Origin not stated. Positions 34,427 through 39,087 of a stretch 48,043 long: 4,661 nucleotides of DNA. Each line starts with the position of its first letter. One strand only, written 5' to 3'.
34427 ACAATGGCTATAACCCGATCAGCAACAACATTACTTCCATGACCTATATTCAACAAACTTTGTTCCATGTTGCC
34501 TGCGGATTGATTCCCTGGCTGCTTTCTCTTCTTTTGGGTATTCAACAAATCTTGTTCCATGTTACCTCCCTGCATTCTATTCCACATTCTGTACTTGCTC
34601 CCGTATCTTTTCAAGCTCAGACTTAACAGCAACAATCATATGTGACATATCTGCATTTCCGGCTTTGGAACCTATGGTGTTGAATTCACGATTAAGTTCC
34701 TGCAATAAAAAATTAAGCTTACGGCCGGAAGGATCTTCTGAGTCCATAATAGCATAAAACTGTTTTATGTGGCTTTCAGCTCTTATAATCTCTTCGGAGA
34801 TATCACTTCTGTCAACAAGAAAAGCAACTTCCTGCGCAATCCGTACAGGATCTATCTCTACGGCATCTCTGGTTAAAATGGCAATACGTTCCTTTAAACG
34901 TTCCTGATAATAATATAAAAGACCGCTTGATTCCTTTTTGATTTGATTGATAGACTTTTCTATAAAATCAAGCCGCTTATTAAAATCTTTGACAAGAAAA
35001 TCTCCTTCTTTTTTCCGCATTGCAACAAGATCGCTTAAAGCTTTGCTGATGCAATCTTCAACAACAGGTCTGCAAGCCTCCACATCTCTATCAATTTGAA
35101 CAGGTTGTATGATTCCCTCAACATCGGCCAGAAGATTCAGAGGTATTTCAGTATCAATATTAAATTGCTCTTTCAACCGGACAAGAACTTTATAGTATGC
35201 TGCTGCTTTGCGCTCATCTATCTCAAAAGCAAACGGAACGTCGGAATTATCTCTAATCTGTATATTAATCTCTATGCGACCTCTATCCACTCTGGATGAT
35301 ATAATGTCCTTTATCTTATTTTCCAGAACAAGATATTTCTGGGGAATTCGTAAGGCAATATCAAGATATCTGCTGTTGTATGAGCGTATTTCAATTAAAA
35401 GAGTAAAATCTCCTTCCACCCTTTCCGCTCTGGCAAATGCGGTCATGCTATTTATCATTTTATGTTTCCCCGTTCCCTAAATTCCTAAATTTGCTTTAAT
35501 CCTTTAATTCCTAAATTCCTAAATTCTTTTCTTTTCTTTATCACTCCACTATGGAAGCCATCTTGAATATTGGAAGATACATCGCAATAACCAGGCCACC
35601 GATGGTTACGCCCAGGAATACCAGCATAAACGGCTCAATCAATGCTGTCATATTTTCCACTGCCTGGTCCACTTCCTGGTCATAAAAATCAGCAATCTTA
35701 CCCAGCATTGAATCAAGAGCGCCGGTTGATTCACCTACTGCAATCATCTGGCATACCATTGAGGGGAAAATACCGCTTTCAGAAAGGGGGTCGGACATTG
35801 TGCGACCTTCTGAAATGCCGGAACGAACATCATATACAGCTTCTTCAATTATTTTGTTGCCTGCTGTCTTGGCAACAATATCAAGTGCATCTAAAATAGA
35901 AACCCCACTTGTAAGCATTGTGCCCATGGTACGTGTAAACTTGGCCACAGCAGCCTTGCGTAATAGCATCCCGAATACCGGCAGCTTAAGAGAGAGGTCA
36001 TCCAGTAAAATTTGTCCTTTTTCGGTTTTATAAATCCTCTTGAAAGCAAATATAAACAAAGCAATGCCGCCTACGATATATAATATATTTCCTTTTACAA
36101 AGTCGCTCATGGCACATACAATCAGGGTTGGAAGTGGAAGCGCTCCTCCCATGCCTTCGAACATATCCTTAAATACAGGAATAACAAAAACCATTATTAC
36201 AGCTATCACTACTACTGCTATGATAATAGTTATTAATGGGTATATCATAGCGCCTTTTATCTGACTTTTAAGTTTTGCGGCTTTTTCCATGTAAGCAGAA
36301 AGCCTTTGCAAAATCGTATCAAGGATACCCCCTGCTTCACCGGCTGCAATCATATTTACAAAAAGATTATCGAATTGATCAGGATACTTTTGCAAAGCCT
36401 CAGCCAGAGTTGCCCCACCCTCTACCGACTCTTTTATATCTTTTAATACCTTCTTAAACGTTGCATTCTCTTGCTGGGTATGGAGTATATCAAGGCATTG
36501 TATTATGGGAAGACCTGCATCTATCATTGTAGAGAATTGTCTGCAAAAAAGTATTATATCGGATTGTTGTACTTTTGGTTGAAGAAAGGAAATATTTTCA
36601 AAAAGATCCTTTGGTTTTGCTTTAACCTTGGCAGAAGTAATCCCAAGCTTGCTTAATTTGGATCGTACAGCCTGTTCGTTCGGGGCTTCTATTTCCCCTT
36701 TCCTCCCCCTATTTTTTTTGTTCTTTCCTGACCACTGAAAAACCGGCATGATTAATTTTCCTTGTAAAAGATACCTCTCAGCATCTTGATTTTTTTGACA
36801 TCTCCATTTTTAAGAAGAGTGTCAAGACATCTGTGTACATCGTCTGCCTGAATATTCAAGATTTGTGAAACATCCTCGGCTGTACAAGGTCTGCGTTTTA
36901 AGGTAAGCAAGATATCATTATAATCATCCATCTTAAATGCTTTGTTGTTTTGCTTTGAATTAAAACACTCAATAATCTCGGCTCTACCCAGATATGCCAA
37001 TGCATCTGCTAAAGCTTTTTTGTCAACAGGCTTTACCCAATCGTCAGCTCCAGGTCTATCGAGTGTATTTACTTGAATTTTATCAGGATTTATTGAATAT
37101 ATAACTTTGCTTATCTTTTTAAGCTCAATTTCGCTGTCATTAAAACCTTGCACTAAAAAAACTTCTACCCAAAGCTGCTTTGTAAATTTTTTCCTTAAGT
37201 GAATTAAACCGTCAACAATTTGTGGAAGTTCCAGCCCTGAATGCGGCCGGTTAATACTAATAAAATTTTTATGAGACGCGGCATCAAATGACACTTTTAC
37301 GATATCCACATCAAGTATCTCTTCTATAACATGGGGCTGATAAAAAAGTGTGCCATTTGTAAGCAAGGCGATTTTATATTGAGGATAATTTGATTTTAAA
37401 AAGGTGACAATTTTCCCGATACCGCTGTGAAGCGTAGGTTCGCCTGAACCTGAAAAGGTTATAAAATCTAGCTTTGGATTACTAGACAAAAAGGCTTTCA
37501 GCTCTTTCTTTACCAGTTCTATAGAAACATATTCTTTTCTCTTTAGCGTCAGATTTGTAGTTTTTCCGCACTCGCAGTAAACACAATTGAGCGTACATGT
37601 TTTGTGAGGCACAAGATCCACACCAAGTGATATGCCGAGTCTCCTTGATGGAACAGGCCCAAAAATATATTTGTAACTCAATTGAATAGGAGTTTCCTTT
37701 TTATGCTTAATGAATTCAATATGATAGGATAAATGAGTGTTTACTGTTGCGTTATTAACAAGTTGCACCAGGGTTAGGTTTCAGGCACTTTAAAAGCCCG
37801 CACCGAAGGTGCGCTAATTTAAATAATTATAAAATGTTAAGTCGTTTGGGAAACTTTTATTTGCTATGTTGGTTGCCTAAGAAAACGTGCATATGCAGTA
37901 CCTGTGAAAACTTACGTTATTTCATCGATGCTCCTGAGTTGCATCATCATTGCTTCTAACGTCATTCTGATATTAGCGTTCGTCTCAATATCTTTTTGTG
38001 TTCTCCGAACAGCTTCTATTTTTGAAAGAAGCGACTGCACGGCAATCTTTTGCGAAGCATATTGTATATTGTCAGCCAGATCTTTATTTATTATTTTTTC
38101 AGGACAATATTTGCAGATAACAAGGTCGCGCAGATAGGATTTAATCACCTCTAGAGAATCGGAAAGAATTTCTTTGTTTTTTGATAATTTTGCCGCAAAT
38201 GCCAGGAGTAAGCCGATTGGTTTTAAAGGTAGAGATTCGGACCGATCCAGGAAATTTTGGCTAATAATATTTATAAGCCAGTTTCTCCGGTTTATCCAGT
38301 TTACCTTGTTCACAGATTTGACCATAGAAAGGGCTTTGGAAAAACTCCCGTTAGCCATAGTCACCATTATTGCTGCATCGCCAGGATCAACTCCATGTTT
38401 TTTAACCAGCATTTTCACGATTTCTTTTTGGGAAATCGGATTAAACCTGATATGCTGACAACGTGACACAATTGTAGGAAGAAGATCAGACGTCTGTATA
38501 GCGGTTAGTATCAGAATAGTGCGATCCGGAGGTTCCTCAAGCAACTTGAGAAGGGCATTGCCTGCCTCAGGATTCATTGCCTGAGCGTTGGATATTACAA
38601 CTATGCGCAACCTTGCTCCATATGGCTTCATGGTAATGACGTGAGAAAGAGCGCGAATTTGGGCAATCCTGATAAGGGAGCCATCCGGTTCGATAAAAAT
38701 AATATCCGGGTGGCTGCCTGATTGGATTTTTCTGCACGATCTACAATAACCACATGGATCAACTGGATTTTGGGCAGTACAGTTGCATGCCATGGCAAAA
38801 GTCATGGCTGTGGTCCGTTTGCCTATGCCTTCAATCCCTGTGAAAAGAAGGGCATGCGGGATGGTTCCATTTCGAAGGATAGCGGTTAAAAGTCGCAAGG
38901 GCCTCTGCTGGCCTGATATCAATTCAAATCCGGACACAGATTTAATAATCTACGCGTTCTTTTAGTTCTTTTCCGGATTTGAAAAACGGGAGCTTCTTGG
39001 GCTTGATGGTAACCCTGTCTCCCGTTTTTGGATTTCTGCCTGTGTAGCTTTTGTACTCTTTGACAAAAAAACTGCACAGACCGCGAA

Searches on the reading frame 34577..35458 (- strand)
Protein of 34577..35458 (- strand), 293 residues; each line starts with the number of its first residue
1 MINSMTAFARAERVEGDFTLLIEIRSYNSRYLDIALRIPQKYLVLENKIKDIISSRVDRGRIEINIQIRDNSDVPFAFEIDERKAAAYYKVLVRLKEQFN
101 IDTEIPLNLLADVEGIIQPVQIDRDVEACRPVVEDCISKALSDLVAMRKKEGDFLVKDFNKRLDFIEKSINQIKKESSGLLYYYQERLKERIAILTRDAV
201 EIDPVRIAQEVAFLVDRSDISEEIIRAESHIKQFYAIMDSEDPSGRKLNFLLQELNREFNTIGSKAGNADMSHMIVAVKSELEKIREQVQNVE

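Call 21: search_protein_families(library=pfam, proteins=[window:34577-35458:-])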
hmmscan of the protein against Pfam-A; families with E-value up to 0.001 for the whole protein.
window:34577-35458:- (293 aa): 3 families
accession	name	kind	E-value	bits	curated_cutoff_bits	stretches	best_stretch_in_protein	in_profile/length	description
PF08340.16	YicC-like_C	-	1.2e-41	142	27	1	173-293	1-120/120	Endoribonuclease YicC-like, C-terminal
PF03755.18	YicC-like_N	-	7.3e-39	134.1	25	1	2-155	1-154/156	Endoribonuclease YicC-like, N-terminal region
PF16740.10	SKA2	-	0.00024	21.3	30.1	0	246-292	16-64/110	Spindle and kinetochore-associated protein 2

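Call 75: find_encoding_contigs(protein=window:34577-35458:-, flank=6000, max_places=6)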
Protein window:34577-35458:- (293 aa): 4 contigs read that carry it; 3 places shown.
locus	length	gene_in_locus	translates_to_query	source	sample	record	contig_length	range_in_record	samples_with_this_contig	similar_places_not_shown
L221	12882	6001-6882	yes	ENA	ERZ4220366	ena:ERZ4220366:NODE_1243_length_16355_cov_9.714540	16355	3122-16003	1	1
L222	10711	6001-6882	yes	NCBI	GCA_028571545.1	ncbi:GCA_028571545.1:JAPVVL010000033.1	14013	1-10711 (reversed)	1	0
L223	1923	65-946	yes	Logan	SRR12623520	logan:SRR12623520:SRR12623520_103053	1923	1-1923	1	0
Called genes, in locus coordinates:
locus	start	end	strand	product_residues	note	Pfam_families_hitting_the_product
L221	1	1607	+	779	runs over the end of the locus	PF19838:LptD_2, PF04453:LptD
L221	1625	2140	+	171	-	PF02357:NusG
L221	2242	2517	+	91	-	PF00216:Bac_DNA_binding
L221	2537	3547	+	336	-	PF13177:DNA_pol3_delta2, PF09115:DNApol3-delta_C (weak)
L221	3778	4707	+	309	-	PF04055:Radical_SAM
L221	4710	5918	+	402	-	PF28597:T2SSF_N, PF00482:T2SSF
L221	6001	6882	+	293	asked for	PF03755:YicC-like_N, PF08340:YicC-like_C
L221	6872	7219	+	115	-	PF04025:RemA-like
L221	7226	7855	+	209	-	PF00625:Guanylate_kin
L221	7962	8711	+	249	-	PF08032:SpoU_sub_bind, PF00588:SpoU_methylase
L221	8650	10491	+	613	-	PF02665:Nitrate_red_gam (faint), PF12838:Fer4_7 (faint), PF13187:Fer4_9 (faint), PF13237:Fer4_10 (faint), PF13484:Fer4_16 (faint), PF13534:Fer4_17 (faint), PF13746:Fer4_18 (faint), PF13183:Fer4_8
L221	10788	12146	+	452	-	PF01029:NusB, PF22458:RsmF-B_ferredox, PF01189:Methyltr_RsmB-F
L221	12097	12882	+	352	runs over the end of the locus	PF03793:PASTA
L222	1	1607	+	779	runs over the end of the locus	PF19838:LptD_2, PF04453:LptD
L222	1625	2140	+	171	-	PF02357:NusG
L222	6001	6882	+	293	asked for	PF03755:YicC-like_N, PF08340:YicC-like_C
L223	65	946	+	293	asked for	PF03755:YicC-like_N, PF08340:YicC-like_C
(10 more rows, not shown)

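Call 78: find_homologous_proteins(query=window:34577-35458:-, max_evalue=1e-60)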
Query window:34577-35458:- (293 aa): 3356 proteins with E <= 1e-60 among 8000 candidates; the best 120 are listed.
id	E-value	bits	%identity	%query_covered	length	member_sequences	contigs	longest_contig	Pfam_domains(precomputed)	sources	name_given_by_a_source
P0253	1.0e-179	614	100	100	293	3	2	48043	PF03755.19,PF08340.17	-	-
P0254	9.4e-158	542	88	100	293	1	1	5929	PF03755.19,PF08340.17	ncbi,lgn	-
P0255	1.8e-154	531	87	100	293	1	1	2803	PF03755.19,PF08340.17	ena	-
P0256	1.1e-153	528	86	100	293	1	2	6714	PF03755.19,PF08340.17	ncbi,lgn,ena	-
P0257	5.7e-152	523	86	100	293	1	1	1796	PF03755.19,PF08340.17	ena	-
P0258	7.8e-121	421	68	100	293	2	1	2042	PF03755.19,PF08340.17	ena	-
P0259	3.4e-118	412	66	100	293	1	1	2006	PF03755.19,PF08340.17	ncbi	-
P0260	2.5e-116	406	66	100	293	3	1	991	PF03755.19,PF08340.17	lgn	-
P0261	3.7e-115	402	64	99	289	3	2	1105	PF03755.19,PF08340.17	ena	-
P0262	9.0e-115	401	65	100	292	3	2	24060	PF03755.19,PF08340.17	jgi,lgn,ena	-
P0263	9.4e-115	401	64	100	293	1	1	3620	PF03755.19,PF08340.17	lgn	-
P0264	2.2e-114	399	65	100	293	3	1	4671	PF03755.19,PF08340.17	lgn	-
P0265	2.2e-114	399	65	100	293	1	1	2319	PF03755.19,PF08340.17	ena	-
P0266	5.0e-114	398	65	100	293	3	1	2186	PF03755.19,PF08340.17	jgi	-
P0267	5.2e-114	398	64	100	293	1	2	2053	PF03755.19,PF08340.17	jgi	jgi:uncharacterized protein (TIGR00255 family)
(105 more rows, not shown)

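Call 79: find_encoding_contigs(protein=P0254, flank=6000, max_places=3)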
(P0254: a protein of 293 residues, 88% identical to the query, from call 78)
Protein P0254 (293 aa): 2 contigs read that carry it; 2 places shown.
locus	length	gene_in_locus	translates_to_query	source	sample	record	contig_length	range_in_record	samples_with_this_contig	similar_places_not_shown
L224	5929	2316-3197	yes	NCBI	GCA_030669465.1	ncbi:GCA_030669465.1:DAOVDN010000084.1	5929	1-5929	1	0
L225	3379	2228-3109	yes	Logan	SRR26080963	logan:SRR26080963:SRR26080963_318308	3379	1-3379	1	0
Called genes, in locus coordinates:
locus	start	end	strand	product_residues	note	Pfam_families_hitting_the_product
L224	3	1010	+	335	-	?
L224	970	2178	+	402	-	PF28597:T2SSF_N, PF00482:T2SSF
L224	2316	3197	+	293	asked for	PF03755:YicC-like_N, PF08340:YicC-like_C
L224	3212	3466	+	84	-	PF04025:RemA-like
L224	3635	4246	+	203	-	PF00625:Guanylate_kin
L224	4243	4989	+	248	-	PF08032:SpoU_sub_bind, PF00588:SpoU_methylase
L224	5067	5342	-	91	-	PF10049:DUF2283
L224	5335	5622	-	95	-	-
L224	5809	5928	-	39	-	?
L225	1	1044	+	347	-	?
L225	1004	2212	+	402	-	PF28597:T2SSF_N, PF00482:T2SSF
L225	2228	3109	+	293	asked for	PF03755:YicC-like_N, PF08340:YicC-like_C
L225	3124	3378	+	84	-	PF04025:RemA-like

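Call 80: find_encoding_contigs(protein=P0256, flank=6000, max_places=3)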
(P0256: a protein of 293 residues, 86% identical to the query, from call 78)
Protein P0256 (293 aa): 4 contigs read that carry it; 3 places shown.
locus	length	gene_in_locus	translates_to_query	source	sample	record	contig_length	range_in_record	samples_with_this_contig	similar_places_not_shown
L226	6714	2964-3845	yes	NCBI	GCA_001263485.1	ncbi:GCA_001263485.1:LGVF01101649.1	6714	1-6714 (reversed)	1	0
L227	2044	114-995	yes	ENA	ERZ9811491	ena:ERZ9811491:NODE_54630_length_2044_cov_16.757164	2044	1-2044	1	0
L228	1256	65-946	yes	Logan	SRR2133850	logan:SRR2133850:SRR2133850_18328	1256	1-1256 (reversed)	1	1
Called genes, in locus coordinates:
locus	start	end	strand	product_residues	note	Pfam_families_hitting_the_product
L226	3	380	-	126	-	?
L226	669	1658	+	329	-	PF04055:Radical_SAM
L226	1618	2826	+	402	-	PF28597:T2SSF_N, PF00482:T2SSF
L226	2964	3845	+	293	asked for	PF03755:YicC-like_N, PF08340:YicC-like_C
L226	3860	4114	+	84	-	PF04025:RemA-like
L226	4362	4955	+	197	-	PF00625:Guanylate_kin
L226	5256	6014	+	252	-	PF08032:SpoU_sub_bind, PF00588:SpoU_methylase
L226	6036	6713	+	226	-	?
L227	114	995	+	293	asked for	PF03755:YicC-like_N, PF08340:YicC-like_C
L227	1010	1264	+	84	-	PF04025:RemA-like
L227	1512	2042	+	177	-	?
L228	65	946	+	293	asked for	PF03755:YicC-like_N, PF08340:YicC-like_C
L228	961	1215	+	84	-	PF04025:RemA-like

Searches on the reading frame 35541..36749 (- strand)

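Call 21: search_protein_families(library=pfam, proteins=[window:35541-36749:-])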
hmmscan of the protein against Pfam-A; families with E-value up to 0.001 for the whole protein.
window:35541-36749:- (402 aa): 1 family
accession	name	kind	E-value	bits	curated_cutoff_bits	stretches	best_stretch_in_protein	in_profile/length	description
PF00482.28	T2SSF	-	1.4e-72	241.9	25.2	2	68-191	1-125/125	Type II secretion system (T2SS), protein F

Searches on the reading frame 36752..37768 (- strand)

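Call 21: search_protein_families(library=pfam, proteins=[window:36752-37768:-])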
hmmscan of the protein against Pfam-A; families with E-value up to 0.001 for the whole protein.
window:36752-37768:- (338 aa): 1 family
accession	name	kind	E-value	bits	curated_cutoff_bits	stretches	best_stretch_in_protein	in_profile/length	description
PF04055.27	Radical_SAM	-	4.5e-17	63.2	29.5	1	54-215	3-160/166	Radical SAM superfamily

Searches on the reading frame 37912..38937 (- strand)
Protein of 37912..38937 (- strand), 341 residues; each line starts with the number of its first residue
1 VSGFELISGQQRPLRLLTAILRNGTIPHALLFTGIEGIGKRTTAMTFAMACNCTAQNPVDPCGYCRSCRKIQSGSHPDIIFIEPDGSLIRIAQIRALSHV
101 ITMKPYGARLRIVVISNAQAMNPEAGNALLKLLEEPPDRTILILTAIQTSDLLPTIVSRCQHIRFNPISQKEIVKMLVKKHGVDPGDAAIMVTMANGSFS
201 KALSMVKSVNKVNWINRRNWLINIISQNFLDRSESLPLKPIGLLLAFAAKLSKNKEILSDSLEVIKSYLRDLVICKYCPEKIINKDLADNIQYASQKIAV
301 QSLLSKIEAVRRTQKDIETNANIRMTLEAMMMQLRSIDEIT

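Call 21: search_protein_families(library=pfam, proteins=[window:37912-38937:-])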
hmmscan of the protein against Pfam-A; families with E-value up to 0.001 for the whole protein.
window:37912-38937:- (341 aa): 2 families
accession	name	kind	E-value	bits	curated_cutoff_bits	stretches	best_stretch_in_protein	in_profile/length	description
PF13177.12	DNA_pol3_delta2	-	7.6e-55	185.7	27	1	10-168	2-160/161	DNA polymerase III, delta subunit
PF09115.15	DNApol3-delta_C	-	3e-06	28.1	21.7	1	244-334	24-115/117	DNA polymerase III, delta subunit, C terminal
